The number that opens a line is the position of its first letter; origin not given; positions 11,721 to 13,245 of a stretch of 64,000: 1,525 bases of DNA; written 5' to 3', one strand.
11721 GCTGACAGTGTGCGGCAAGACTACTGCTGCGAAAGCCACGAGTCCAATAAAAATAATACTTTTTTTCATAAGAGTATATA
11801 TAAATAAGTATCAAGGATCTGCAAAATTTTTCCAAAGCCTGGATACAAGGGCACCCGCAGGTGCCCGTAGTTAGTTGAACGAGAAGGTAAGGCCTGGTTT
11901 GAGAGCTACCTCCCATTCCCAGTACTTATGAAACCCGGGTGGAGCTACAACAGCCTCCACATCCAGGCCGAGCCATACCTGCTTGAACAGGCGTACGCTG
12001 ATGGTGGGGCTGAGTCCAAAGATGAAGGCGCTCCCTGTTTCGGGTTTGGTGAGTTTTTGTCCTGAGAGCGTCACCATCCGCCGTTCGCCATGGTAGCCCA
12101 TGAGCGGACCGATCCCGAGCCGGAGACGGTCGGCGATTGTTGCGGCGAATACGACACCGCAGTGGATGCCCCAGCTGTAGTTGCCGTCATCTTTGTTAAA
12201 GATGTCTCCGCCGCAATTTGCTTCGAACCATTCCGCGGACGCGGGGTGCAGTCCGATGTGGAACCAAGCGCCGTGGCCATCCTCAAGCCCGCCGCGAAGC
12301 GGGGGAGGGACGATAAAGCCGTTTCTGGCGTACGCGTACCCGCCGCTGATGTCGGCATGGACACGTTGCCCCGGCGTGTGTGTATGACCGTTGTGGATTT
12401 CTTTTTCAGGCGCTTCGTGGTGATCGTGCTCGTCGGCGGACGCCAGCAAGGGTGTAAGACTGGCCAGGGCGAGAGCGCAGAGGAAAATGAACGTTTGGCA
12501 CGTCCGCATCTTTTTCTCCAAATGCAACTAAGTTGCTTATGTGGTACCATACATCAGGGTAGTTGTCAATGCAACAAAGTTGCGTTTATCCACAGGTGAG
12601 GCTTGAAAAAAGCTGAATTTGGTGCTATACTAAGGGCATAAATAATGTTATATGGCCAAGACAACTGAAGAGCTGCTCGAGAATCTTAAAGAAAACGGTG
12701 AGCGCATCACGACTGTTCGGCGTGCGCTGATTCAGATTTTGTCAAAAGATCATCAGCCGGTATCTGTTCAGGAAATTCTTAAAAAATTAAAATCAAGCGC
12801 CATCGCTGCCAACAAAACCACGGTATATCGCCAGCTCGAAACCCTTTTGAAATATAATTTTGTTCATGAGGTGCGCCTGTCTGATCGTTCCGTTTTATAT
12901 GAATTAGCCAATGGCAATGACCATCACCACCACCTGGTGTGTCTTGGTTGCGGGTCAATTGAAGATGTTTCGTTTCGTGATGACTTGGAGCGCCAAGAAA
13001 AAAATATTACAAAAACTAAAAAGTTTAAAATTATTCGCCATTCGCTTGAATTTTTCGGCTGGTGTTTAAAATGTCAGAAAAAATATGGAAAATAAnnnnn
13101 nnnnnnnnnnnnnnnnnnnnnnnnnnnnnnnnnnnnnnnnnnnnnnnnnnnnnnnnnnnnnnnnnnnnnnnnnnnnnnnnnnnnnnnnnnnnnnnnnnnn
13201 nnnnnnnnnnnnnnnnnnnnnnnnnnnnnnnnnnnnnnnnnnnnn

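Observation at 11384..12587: zur-znuACB locus with three GCAAC-N3-GTTGC palindromes and GC-rich His-rich secreted proteins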

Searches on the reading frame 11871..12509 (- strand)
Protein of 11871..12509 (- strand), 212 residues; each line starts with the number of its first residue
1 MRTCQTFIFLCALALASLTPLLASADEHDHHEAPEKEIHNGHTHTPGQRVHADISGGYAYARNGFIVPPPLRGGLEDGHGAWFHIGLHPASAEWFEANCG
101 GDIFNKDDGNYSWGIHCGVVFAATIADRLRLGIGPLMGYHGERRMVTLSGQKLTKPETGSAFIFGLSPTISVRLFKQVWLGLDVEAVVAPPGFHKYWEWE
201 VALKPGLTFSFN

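Call 6: search_protein_families(library=pfam, proteins=[window:11871-12509:-], max_evalue=0.01)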
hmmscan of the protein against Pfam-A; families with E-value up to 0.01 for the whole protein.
window:11871-12509:- (212 aa): 0 families

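Call 11: find_homologous_proteins(query=window:11871-12509:-)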
Query window:11871-12509:- (212 aa): 5 proteins with E <= 0.001 among 439 candidates.
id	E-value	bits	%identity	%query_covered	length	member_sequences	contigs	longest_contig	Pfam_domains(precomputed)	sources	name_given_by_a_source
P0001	2.3e-146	503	100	100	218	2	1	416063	-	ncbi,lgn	-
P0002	1.8e-67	245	57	96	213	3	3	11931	-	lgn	-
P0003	1.4e-63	233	57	83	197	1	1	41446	-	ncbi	-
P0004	2.3e-60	222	57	76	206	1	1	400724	-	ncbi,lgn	-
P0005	1.5e-54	203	46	96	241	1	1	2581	-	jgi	-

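Call 12: find_encoding_contigs(protein=P0002, flank=6000)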
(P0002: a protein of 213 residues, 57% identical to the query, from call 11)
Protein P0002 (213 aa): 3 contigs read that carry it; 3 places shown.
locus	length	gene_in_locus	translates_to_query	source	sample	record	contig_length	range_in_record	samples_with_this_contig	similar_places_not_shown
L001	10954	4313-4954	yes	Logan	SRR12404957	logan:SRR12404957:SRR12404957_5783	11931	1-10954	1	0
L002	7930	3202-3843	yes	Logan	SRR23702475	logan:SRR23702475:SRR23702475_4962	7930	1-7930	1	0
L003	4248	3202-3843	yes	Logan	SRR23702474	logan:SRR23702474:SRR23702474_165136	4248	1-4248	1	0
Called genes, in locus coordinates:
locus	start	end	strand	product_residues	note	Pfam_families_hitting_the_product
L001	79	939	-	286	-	PF06691:DUF1189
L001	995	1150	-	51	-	PF00471:Ribosomal_L33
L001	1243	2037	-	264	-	PF00950:ABC-3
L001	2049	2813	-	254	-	PF00005:ABC_tran, PF13304:AAA_21 (weak)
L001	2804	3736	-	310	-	PF01297:ZnuA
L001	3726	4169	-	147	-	PF01475:FUR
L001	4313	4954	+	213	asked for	-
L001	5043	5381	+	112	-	-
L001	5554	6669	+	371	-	PF07907:YibE_F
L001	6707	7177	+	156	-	PF13274:SocA_Panacea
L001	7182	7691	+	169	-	-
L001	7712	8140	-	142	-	PF08327:AHSA1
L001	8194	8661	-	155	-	PF08327:AHSA1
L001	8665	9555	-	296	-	PF00226:DnaJ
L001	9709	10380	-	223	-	-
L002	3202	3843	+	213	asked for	-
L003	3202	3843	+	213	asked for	-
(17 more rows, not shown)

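Call 13: find_encoding_contigs(protein=P0003, flank=6000)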
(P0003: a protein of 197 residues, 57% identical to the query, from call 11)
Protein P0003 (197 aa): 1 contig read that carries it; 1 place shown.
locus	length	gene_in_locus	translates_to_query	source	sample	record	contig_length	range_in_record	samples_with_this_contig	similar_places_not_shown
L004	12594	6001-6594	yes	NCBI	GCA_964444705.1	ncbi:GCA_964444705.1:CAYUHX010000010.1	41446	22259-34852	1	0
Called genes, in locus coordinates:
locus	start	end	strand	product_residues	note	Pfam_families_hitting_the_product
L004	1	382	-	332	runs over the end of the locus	PF01300:Sua5_yciO_yrdC, PF03481:Sua5_C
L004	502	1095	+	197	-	-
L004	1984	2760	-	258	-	PF00376:MerR, PF13411:MerR_1, PF07739:TipAS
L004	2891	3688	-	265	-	PF00950:ABC-3, PF01032:FecCD (weak)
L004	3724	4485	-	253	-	PF00005:ABC_tran, PF13304:AAA_21 (weak)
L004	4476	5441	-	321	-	PF01297:ZnuA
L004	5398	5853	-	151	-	PF01475:FUR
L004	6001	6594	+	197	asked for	-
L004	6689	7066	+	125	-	-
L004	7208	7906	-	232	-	-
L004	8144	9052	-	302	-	PF18075:FtsX_ECD, PF02687:FtsX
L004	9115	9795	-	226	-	PF00005:ABC_tran, PF13304:AAA_21 (faint)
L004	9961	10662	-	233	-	-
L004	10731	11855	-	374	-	PF01757:Acyl_transf_3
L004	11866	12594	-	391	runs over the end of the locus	PF01168:Ala_racemase_N, PF00842:Ala_racemase_C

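Call 14: find_encoding_contigs(protein=P0004, flank=6000)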
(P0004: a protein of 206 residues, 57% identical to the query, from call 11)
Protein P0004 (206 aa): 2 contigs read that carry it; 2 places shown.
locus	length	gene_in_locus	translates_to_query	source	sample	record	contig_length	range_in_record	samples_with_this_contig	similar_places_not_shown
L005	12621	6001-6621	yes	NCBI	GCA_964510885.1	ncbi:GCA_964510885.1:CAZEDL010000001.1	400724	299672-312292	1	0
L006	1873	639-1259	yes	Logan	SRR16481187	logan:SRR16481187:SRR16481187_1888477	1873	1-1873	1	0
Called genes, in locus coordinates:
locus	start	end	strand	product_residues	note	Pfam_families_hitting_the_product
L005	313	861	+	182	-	PF05198:IF3_N, PF00707:IF3_C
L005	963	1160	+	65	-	PF01632:Ribosomal_L35p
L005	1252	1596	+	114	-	PF00453:Ribosomal_L20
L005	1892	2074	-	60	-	-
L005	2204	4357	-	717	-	PF02629:CoA_binding, PF13380:CoA_binding_2, PF13607:Succ_CoA_lig, PF19045:Ligase_CoA_2, PF13549:ATP-grasp_5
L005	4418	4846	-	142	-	PF01475:FUR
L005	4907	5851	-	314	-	PF01297:ZnuA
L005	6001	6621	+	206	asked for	-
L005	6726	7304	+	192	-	-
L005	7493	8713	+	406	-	PF07907:YibE_F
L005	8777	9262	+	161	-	-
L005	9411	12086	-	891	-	PF01326:PPDK_N (faint), PF00391:PEP-utilizers (weak)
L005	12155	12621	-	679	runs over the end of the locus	PF22745:Nlig-Ia, PF01653:DNA_ligase_aden, PF00633:HHH (faint), PF03120:OB_DNA_ligase, PF12826:HHH_2, PF14520:HHH_5, PF00533:BRCT, PF12738:PTCB-BRCT (weak)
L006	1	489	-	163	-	?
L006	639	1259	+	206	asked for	-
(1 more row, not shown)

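Call 15: find_encoding_contigs(protein=P0005, flank=6000)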
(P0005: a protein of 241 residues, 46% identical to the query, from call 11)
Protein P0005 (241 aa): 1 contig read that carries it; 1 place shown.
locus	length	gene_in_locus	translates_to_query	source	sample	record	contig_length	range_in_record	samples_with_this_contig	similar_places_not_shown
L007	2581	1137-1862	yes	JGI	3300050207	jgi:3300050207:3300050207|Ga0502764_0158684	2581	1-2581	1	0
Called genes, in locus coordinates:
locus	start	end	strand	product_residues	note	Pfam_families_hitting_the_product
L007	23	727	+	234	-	-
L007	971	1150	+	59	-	-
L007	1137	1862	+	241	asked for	-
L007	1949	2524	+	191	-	-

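Call 31: predict_structure(alignment_id=A2)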
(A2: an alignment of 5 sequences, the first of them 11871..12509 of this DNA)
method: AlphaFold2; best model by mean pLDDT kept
length: 212 residues; sequences in the alignment: 5
mean_pLDDT: 73.6   pTM: 0.66
mean pLDDT of the five models: 73.6, 69.8, 64.3, 56.3, 51.0
residues with pLDDT >= 90: 42; 70-90: 83; 50-70: 63; < 50: 24
segments of 3 or more residues with pLDDT < 50: 23-46
pLDDT, mean of each block of 10 residues (from residue 1): 62 62 47 38 49 91 73 70 86 78 78 83 86 85 59 59 88 92 89 76 93 78
secondary structure, 60 per line:
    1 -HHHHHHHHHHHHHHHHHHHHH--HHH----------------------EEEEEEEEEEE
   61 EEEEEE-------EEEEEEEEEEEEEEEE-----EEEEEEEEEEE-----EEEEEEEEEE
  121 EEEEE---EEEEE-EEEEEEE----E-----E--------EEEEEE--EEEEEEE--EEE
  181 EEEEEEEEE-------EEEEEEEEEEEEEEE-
elements in order: H2-22 E50-66 E74-89 E95-105 E111-125 E129-133 E135-141 E161-166 E169-175 E178-189 E197-211

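Call 46: search_protein_representatives(alignment_id=A2)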
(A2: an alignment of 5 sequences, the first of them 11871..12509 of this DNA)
Query: 5 sequences, 212 profile positions. Proteins with E-value up to 0.001 (for the whole library): 6; up to 1e-10: 6; up to 1e-30: 3. The best 6 are listed.
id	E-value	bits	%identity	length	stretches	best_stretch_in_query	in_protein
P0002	2.5e-104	363.6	-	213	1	2-211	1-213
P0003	4.1e-95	333.5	-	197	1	35-212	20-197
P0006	2.0e-62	226.7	-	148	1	39-161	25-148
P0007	9.3e-25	103.6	-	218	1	31-209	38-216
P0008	1.0e-20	90.4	-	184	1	46-208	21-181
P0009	1.6e-15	73.4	-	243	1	20-211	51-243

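Call 53: search_protein_families(library=ncbifam, proteins=[window:11871-12509:-], max_evalue=0.01)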
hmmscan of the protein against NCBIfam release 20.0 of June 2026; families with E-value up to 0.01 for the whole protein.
window:11871-12509:- (212 aa): 0 families

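Call 92: find_encoding_contigs(protein=P0009, flank=4000, max_places=2)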
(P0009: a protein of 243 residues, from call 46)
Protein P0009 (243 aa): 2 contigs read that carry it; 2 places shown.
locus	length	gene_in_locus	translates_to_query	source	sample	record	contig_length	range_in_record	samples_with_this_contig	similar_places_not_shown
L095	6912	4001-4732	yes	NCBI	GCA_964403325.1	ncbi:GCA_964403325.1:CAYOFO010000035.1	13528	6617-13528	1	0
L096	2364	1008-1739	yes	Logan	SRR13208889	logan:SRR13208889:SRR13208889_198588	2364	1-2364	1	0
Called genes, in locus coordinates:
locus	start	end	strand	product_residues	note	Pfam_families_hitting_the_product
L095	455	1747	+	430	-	PF00232:Glyco_hydro_1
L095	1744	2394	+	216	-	PF09778:Guanylate_cyc_2 (weak)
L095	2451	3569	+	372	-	PF02353:CMAS, PF13489:Methyltransf_23, PF01728:FtsJ (weak), PF08241:Methyltransf_11, PF08242:Methyltransf_12, PF13649:Methyltransf_25, PF13847:Methyltransf_31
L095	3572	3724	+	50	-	-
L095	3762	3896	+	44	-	-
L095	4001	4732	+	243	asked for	-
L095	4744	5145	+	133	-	-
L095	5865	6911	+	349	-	?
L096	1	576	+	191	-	?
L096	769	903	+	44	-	-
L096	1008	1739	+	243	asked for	-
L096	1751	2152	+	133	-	-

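Call 93: find_encoding_contigs(protein=P0008, flank=4000, max_places=2)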
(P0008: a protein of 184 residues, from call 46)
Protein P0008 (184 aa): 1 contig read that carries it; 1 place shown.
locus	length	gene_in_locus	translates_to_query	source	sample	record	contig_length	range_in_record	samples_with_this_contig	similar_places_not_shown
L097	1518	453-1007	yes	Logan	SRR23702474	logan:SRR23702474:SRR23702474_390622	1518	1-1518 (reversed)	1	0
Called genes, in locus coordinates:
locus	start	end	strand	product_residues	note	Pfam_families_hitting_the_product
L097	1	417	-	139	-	?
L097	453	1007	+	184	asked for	-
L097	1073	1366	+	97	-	-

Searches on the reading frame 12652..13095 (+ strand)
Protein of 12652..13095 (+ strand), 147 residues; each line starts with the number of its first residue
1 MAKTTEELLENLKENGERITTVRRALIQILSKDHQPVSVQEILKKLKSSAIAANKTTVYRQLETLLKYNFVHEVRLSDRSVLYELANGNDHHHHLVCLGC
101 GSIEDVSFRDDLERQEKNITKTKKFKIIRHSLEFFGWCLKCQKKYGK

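Call 6: search_protein_families(library=pfam, proteins=[window:12652-13095:+], max_evalue=0.01)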
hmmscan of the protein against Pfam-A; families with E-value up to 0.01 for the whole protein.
window:12652-13095:+ (147 aa): 7 families
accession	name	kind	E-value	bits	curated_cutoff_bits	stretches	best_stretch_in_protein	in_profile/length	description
PF01475.25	FUR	-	1.9e-24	86.6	23.1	1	14-134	1-120/121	Ferric uptake regulator family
PF12840.13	HTH_20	-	0.0001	22.7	27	1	22-74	5-51/51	Helix-turn-helix domain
PF08279.18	HTH_11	-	0.002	18.4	25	0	23-68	2-42/55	HTH domain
PF07106.19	TBPIP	-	0.0024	18.2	22.8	1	25-67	5-44/62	TBPIP/Hop2 winged helix domain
PF16902.11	FokI_D3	-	0.0035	17.6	29.2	1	22-65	14-57/69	FokI, D3 domain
PF03551.20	PadR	-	0.0043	17.5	27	1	29-74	4-50/75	Transcriptional regulator PadR-like family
PF08461.16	HTH_12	-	0.0051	17.1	21.4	0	27-79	4-56/66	Ribonuclease R winged-helix domain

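Call 23: find_related_loci(query=A1, collection=genome_contigs, flank=6000)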
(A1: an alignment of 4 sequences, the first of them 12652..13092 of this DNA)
Query A1 (147 aa) in genome_contigs; peptide patterns used: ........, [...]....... (x = any residue, [..] = any of these).
599 stretches matched a pattern (row limit reached: there are more); 506 encode a relative of the query (tblastn E <= 1e-3); the best 80 are kept; 80 distinct loci.
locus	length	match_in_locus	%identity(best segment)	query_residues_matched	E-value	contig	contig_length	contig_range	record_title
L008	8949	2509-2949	91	1-147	7e-90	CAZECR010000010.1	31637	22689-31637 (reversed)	MAG TPA_asm: uncultured Gammaproteobacteria bacterium isolate SRP286056_co1_68 genome assembly, contig: NODE_1581_length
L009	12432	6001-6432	73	4-147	3e-72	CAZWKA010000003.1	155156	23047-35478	MAG TPA_asm: uncultured Gammaproteobacteria bacterium isolate SRP286056_co1_500 genome assembly, contig: NODE_64_length_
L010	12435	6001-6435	70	1-145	2e-69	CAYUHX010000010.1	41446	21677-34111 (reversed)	MAG TPA_asm: uncultured Gammaproteobacteria bacterium isolate SRP298887_co1_139 genome assembly, contig: NODE_649_length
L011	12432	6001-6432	59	1-144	1e-54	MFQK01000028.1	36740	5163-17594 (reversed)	MAG: Candidatus Magasanikbacteria bacterium RIFCSPLOWO2_02_FULL_44_11 rifcsplowo2_02_scaffold_3267, whole genome shotgun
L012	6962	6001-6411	58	8-144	4e-51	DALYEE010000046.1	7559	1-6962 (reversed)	MAG TPA_asm: Candidatus Magasanikbacteria bacterium isolate CTOTU14245 NODE_2561_length_7559_cov_3.464019, whole genome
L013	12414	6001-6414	60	9-147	4e-51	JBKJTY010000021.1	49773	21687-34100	MAG: Candidatus Magasanikiibacteriota bacterium isolate ant_bin.642 S1Ck117_2137522_flag_1_multi_10.0000_len_49773, whol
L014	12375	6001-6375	62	18-142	3e-49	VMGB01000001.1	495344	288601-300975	MAG: Parcubacteria group bacterium Gr01-1014_13 G01um101413_scaffold_2, whole genome shotgun sequence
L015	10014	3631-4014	59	17-144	9e-48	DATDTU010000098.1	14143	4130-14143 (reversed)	MAG TPA_asm: Patescibacteria group bacterium isolate SMAG_U8039 k141_585326, whole genome shotgun sequence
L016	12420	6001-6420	53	4-144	3e-47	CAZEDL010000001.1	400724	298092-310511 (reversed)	MAG TPA_asm: uncultured Gammaproteobacteria bacterium isolate SRP342105_co1_41 genome assembly, contig: NODE_9_length_40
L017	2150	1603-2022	55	5-144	2e-46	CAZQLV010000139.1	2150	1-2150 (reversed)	MAG TPA_asm: uncultured Gammaproteobacteria bacterium isolate SRP193066_co2_436 genome assembly, contig: NODE_34696_leng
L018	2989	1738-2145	57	9-144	3e-46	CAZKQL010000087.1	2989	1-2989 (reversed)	MAG TPA_asm: uncultured Gammaproteobacteria bacterium isolate SRP090828_co3_39 genome assembly, contig: NODE_10002_lengt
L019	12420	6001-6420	56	4-143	5e-46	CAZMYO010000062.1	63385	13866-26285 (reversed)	MAG TPA_asm: uncultured Gammaproteobacteria bacterium isolate binchicken_co203_87 genome assembly, contig: k141_2987129,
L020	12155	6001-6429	51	1-144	6e-45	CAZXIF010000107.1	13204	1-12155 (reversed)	MAG TPA_asm: uncultured Gammaproteobacteria bacterium isolate binchicken_co203_499 genome assembly, contig: k141_1216204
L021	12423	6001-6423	50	1-142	4e-44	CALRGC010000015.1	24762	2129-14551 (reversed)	MAG: Candidatus Magasanikbacteria bacterium isolate Ike-150m-44 genome assembly, contig: Ike-150-c916, whole genome shot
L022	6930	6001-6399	57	9-141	3e-44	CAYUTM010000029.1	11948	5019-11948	MAG TPA_asm: uncultured Gammaproteobacteria bacterium isolate SRP219642_co6_412 genome assembly, contig: NODE_5032_lengt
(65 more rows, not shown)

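Call 52: search_solved_structures(query=window:12652-13092:+, max_evalue=0.001, show_alignments=2)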
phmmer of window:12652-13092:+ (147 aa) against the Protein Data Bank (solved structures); distinct sequences matched with E-value up to 0.001: 24.
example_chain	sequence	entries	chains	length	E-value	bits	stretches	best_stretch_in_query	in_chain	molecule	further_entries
2xig_A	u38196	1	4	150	1.2e-17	67.5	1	5-143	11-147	FERRIC UPTAKE REGULATION PROTEIN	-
2fe3_A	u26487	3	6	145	1.5e-16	64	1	5-145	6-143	Peroxide operon regulator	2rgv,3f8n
5nbc_A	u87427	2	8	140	6.2e-15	58.8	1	11-144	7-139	Ferric uptake regulation protein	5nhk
9ire_A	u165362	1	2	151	1.9e-14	57.2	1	6-143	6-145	Ferric uptake regulation protein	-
3mwm_A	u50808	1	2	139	2.5e-14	56.8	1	18-143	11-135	Putative metal uptake regulation protein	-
7vo0_G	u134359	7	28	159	4.6e-14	55.9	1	18-143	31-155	Putative metal uptake regulation protein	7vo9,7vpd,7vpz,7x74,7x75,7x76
2w57_A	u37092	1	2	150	4.5e-13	52.7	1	11-138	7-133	FERRIC UPTAKE REGULATION PROTEIN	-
6d57_A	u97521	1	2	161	8.5e-13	51.8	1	9-144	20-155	Ferric uptake regulation protein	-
4ets_A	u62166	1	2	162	8.7e-13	51.8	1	9-144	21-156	Ferric uptake regulation protein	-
6dk4_A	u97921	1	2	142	2.2e-12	50.5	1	7-142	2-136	Ferric uptake regulation protein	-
8j6w_A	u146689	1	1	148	3.2e-12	50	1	12-140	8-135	Ferric uptake regulation protein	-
2o03_A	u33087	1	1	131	7.8e-12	48.7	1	16-142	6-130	probable Zinc uptake regulation protein FurB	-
4i7h_A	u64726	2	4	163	1e-11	48.3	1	6-144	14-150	peroxide stress sensing regulator | Peroxide stress regulator PerR, FUR family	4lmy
1mzb_A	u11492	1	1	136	3.9e-10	43.2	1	11-134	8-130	ferric uptake regulation protein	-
5fd6_A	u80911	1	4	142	7.4e-10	42.3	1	2-141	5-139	Ferric uptake regulation protein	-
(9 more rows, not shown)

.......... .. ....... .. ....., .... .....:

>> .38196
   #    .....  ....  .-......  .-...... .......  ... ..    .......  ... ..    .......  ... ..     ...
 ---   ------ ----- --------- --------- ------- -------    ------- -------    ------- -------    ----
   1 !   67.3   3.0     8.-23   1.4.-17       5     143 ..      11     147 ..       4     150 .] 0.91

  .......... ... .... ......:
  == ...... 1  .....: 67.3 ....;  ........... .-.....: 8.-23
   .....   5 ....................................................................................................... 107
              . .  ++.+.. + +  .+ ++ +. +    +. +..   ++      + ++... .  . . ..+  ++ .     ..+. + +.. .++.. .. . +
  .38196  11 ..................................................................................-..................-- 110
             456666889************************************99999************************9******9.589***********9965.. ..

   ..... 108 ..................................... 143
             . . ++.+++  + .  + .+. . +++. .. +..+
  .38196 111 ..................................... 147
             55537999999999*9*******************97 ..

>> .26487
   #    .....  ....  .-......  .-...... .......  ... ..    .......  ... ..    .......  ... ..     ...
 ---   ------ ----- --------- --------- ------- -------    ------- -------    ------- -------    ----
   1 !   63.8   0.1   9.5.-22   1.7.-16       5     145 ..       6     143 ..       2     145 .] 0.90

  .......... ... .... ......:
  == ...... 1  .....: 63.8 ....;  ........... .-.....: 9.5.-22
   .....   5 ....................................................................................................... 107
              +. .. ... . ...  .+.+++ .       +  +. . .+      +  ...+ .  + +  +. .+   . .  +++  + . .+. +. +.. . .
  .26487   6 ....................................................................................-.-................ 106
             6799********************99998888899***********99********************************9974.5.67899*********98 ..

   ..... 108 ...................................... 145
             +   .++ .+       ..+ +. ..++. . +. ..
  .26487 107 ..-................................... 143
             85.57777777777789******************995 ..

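Call 53: search_protein_families(library=ncbifam, proteins=[window:12652-13092:+], max_evalue=0.01)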
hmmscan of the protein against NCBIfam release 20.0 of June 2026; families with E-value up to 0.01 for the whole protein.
window:12652-13092:+ (147 aa): 9 families
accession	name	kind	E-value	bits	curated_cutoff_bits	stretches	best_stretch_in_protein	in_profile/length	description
NF051892.1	TransRegFurBacil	equivalog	1.3e-23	83.7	220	1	2-145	2-147/149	ferric iron uptake transcriptional regulator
NF051891.1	TransRegFurHelico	equivalog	1.4e-22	80.1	200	1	6-144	12-148/148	ferric iron uptake transcriptional regulator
NF052545.1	TransRegPerRClab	equivalog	1.1e-19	70.8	180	1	7-144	3-137/138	transcriptional regulator PerR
NF006999.0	PRK09462.1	equivalog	8.6e-17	61.1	146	1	10-140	6-135/148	ferric iron uptake transcriptional regulator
NF008646.0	PRK11639.1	equivalog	2.2e-13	50.3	167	1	14-143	19-148/171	zinc uptake transcriptional repressor Zur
NF047406.1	TransRegPerRTherm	equivalog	4.5e-11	43.1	200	1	17-144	4-128/130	manganese-dependent transcriptional regulator PerR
NF047462.1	FUR_perox_PerRA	exception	3.8e-06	27.4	200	1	9-119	9-117/142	peroxide-responsive transcriptional repressor PerRA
NF045678.1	TransRegIrrA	equivalog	2.5e-05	24.2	150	1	5-107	6-107/138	iron response transcriptional regulator IrrA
NF045677.1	FeRespRegIrr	equivalog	0.0002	21.5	170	1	11-96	3-88/127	Fur family transcriptional regulator Irr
